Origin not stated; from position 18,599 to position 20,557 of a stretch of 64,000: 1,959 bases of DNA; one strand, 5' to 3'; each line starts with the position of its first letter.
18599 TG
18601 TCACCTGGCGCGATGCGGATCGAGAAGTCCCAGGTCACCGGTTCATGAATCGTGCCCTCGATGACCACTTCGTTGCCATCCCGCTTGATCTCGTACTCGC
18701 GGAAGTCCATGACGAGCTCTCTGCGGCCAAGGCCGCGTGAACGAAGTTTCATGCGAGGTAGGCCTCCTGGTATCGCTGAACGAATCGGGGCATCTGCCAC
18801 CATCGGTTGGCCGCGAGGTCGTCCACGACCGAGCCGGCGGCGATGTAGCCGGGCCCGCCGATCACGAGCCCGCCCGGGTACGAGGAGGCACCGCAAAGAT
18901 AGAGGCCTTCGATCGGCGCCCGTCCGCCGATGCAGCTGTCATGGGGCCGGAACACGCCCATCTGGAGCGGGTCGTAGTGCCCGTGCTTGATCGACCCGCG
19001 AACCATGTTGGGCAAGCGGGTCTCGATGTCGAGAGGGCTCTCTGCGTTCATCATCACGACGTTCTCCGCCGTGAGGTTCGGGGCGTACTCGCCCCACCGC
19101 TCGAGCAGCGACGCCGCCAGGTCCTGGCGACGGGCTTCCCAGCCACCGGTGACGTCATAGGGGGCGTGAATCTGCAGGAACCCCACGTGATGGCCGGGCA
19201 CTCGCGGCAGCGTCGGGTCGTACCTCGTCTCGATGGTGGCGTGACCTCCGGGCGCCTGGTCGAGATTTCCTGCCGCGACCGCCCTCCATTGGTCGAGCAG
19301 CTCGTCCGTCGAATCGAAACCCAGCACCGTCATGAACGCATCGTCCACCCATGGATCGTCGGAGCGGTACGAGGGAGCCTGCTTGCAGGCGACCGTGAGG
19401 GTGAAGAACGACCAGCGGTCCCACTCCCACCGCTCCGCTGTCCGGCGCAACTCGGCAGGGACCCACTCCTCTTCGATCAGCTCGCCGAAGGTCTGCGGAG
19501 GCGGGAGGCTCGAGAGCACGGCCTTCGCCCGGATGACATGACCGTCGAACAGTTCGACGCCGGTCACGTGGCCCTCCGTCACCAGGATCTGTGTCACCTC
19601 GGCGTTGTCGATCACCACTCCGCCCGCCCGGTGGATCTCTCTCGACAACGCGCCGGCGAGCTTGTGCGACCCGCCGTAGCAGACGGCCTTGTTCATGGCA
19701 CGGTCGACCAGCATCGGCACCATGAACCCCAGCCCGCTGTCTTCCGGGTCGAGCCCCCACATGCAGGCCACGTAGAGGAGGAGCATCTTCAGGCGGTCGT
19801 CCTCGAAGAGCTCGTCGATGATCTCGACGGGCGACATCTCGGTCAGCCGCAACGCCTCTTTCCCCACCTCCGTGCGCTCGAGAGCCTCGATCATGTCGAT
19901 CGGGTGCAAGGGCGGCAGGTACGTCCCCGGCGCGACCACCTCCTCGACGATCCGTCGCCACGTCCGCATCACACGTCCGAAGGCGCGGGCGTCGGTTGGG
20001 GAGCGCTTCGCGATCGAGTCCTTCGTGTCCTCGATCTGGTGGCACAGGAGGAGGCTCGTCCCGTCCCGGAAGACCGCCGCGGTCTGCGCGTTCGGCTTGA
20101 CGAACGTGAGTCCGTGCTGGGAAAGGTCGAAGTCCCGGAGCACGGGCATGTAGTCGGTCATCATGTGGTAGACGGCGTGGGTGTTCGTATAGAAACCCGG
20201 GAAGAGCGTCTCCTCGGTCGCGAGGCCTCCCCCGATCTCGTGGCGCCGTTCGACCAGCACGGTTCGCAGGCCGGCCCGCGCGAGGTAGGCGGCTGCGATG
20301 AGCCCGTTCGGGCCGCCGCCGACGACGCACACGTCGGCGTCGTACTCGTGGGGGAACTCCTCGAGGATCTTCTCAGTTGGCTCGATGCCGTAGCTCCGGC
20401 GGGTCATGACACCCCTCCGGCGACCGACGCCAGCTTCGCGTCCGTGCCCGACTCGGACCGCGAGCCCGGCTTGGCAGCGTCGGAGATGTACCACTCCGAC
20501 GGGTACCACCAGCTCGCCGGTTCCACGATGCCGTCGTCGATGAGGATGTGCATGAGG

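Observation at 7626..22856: Rrf2-headed ~15-kb co-directional gene train of flavoproteins, SCP2 proteins and an orphan Mo subunit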

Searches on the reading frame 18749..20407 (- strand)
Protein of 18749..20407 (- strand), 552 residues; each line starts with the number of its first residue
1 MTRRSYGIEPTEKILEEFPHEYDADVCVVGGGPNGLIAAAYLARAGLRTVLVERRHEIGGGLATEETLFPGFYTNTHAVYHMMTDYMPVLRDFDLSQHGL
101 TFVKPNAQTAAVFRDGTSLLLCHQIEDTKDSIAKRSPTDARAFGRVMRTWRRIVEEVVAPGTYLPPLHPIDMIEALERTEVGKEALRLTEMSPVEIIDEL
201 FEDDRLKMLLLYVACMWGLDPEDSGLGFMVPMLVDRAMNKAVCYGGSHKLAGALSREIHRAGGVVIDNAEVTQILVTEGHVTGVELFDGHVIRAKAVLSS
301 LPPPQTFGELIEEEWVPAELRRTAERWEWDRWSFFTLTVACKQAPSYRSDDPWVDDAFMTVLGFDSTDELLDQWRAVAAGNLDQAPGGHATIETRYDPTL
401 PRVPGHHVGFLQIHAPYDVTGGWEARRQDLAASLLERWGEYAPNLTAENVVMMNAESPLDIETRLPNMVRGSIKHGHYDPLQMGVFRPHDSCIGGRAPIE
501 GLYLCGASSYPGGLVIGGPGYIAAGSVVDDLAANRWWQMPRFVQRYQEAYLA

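Call 4: search_protein_families(library=pfam, proteins=[window:18749-20407:-], max_evalue=0.01)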
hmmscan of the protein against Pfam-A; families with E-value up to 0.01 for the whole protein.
window:18749-20407:- (552 aa): 12 families
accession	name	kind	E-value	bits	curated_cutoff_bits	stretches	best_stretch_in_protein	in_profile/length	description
PF01593.30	Amino_oxidase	-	2.5e-13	50.6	19.8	1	35-306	3-259/443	Flavin containing amine oxidoreductase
PF01266.30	DAO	-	3.1e-13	50.4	27.9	1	25-123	1-94/353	FAD dependent oxidoreductase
PF12831.13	FAD_oxidored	-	2.6e-11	43.9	27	1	25-83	1-61/416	FAD dependent oxidoreductase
PF13450.12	NAD_binding_8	-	1e-10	42.2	21.9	1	28-93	1-64/68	NAD(P)-binding Rossmann-like domain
PF01946.23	Thi4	-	1.4e-09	38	26.2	1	14-70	8-65/235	Thi4 family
PF00890.30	FAD_binding_2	-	1.8e-08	34.4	20.4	1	25-287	1-181/414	FAD binding domain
PF01494.25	FAD_binding_3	-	4.8e-08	33.1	22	1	23-56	1-34/349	FAD binding domain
PF01134.28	GIDA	-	2.5e-06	27.3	22.1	1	25-54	1-30/391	Glucose inhibited division protein A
PF07992.20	Pyr_redox_2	-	1.2e-05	25.4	26.1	1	25-58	2-36/291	Pyridine nucleotide-disulphide oxidoreductase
PF03486.20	HI0933_like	-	7e-05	22.8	50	1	25-60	2-37/244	HI0933-like protein Rossmann domain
PF00070.33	Pyr_redox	-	0.00078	20.4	22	1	26-59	2-35/82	Pyridine nucleotide-disulphide oxidoreductase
PF05834.18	Lycopene_cycl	-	0.0023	17.5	23.4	0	25-54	1-32/380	Lycopene cyclase protein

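Call 7: search_protein_families(library=ncbifam, proteins=[window:18749-20407:-], max_evalue=0.01)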
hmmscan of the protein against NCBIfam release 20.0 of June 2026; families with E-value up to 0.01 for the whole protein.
window:18749-20407:- (552 aa): 83 families (the best 25 are shown)
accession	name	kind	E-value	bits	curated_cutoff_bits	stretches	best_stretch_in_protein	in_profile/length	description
NF045689.1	BCarotKetCrtO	equivalog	1.3e-55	189.1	1000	1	24-524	4-532/563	beta-carotene ketolase CrtO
TIGR02734.1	crtI_fam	subfamily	1.6e-25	89.8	238.1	1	26-527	1-483/504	phytoene desaturase family protein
NF045637.1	carotdesatCrtDProt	equivalog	2.1e-19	69.4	580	1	26-299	1-273/485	1-hydroxycarotenoid 3,4-desaturase CrtD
TIGR02730.1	carot_isom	equivalog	8e-14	51.3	586.9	1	243-342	224-322/493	carotenoid isomerase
NF005560.0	PRK07233.1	equivalog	1.9e-13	50.1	252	2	25-70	2-45/435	hypothetical protein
NF058655.1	CrtID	equivalog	2.4e-12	46.4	640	1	26-312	1-283/478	bifunctional phytoene desaturase/3,4-desaturase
TIGR00292.1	TIGR00292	equivalog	7.3e-11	41.8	148.3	1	13-70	11-68/254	sulfide-dependent adenosine diphosphate thiazole synthase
TIGR02733.1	desat_CrtD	equivalog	1.1e-08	34.2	549.7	1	24-64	2-42/492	C-3',4' desaturase CrtD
NF005547.0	PRK07208.1-3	equivalog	3.9e-08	32.5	380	1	23-65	4-46/465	hypothetical protein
NF009478.0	PRK12844.1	equivalog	4e-08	32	789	1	23-63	8-48/559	3-ketosteroid-delta-1-dehydrogenase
TIGR01372.1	soxA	subfamily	5.8e-08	31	1164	1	24-68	169-213/996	sarcosine oxidase subunit alpha family protein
NF004829.0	PRK06183.1-3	subfamily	1.2e-07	30.9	390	1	20-57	5-42/520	bifunctional 3-(3-hydroxy-phenyl)propionate/3-hydroxycinnamic acid hydroxylase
TIGR01292.1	TRX_reduct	equivalog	1.7e-07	30.3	343.45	1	25-79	2-57/300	thioredoxin-disulfide reductase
TIGR03140.1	AhpF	equivalog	1.7e-07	30.1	502.9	1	21-61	210-248/515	alkyl hydroperoxide reductase subunit F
NF041160.1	DGGPL_Thplmales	equivalog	2.6e-07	29.9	780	1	24-68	4-48/396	digeranylgeranylglycerophospholipid reductase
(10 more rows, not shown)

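Call 9: search_solved_structures(query=window:18749-20407:-, max_evalue=0.01)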
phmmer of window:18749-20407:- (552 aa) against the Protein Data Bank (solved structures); distinct sequences matched with E-value up to 0.01: 79 (the best 60 are shown).
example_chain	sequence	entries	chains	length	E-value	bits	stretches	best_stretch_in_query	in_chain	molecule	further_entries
7rk0_A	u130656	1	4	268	1.3e-08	37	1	15-65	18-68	Thiamine thiazole synthase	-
4gcm_A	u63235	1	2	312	2.4e-07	32.9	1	21-74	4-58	Thioredoxin reductase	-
6hk1_A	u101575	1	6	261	4.6e-07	31.9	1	22-63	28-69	Thiazole synthase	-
4dgk_A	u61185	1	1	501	6.2e-07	31.5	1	27-320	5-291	Phytoene dehydrogenase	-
4y4n_A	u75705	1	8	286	1.1e-06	30.7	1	22-62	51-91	Putative ribose 1,5-bisphosphate isomerase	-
3oz2_A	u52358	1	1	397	2.3e-06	29.6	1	25-72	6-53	Digeranylgeranylglycerophospholipid reductase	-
3rnm_A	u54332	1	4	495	2.5e-06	29.5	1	6-108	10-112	Dihydrolipoyl dehydrogenase, mitochondrial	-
5uth_A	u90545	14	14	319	4e-06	28.8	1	25-74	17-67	Thioredoxin reductase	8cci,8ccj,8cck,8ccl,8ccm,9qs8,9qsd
2a87_A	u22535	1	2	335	4e-06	28.8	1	19-74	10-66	Thioredoxin reductase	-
4zn0_A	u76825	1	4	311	7.2e-06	28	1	25-73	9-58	Thioredoxin reductase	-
2q7v_A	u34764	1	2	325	9.5e-06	27.6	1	19-72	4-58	Thioredoxin reductase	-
5mh4_A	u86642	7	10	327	9.6e-06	27.6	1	22-74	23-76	Thioredoxin reductase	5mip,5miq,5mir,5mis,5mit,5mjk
1zmc_A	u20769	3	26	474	9.7e-06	27.6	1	22-108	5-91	Dihydrolipoyl dehydrogenase, mitochondrial | Dihydrolipoyl dehydrogenase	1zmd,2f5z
3r9u_A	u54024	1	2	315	1.1e-05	27.3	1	25-66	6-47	Thioredoxin reductase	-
5nhg_A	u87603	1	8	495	1.2e-05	27.3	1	22-108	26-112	Dihydrolipoyl dehydrogenase, mitochondrial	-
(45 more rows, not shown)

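Call 59: search_solved_structures(query=window:18749-20407:-, max_evalue=0.000001, show_alignments=4)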
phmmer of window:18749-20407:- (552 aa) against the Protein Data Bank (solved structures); distinct sequences matched with E-value up to 0.000001: 4.
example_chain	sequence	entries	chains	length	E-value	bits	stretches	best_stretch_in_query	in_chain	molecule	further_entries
7rk0_A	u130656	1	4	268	1.3e-08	37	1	15-65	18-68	Thiamine thiazole synthase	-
4gcm_A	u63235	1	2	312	2.4e-07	32.9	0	21-74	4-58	Thioredoxin reductase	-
6hk1_A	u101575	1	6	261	4.6e-07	31.9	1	22-63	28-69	Thiazole synthase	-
4dgk_A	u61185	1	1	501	6.2e-07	31.5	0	27-320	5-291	Phytoene dehydrogenase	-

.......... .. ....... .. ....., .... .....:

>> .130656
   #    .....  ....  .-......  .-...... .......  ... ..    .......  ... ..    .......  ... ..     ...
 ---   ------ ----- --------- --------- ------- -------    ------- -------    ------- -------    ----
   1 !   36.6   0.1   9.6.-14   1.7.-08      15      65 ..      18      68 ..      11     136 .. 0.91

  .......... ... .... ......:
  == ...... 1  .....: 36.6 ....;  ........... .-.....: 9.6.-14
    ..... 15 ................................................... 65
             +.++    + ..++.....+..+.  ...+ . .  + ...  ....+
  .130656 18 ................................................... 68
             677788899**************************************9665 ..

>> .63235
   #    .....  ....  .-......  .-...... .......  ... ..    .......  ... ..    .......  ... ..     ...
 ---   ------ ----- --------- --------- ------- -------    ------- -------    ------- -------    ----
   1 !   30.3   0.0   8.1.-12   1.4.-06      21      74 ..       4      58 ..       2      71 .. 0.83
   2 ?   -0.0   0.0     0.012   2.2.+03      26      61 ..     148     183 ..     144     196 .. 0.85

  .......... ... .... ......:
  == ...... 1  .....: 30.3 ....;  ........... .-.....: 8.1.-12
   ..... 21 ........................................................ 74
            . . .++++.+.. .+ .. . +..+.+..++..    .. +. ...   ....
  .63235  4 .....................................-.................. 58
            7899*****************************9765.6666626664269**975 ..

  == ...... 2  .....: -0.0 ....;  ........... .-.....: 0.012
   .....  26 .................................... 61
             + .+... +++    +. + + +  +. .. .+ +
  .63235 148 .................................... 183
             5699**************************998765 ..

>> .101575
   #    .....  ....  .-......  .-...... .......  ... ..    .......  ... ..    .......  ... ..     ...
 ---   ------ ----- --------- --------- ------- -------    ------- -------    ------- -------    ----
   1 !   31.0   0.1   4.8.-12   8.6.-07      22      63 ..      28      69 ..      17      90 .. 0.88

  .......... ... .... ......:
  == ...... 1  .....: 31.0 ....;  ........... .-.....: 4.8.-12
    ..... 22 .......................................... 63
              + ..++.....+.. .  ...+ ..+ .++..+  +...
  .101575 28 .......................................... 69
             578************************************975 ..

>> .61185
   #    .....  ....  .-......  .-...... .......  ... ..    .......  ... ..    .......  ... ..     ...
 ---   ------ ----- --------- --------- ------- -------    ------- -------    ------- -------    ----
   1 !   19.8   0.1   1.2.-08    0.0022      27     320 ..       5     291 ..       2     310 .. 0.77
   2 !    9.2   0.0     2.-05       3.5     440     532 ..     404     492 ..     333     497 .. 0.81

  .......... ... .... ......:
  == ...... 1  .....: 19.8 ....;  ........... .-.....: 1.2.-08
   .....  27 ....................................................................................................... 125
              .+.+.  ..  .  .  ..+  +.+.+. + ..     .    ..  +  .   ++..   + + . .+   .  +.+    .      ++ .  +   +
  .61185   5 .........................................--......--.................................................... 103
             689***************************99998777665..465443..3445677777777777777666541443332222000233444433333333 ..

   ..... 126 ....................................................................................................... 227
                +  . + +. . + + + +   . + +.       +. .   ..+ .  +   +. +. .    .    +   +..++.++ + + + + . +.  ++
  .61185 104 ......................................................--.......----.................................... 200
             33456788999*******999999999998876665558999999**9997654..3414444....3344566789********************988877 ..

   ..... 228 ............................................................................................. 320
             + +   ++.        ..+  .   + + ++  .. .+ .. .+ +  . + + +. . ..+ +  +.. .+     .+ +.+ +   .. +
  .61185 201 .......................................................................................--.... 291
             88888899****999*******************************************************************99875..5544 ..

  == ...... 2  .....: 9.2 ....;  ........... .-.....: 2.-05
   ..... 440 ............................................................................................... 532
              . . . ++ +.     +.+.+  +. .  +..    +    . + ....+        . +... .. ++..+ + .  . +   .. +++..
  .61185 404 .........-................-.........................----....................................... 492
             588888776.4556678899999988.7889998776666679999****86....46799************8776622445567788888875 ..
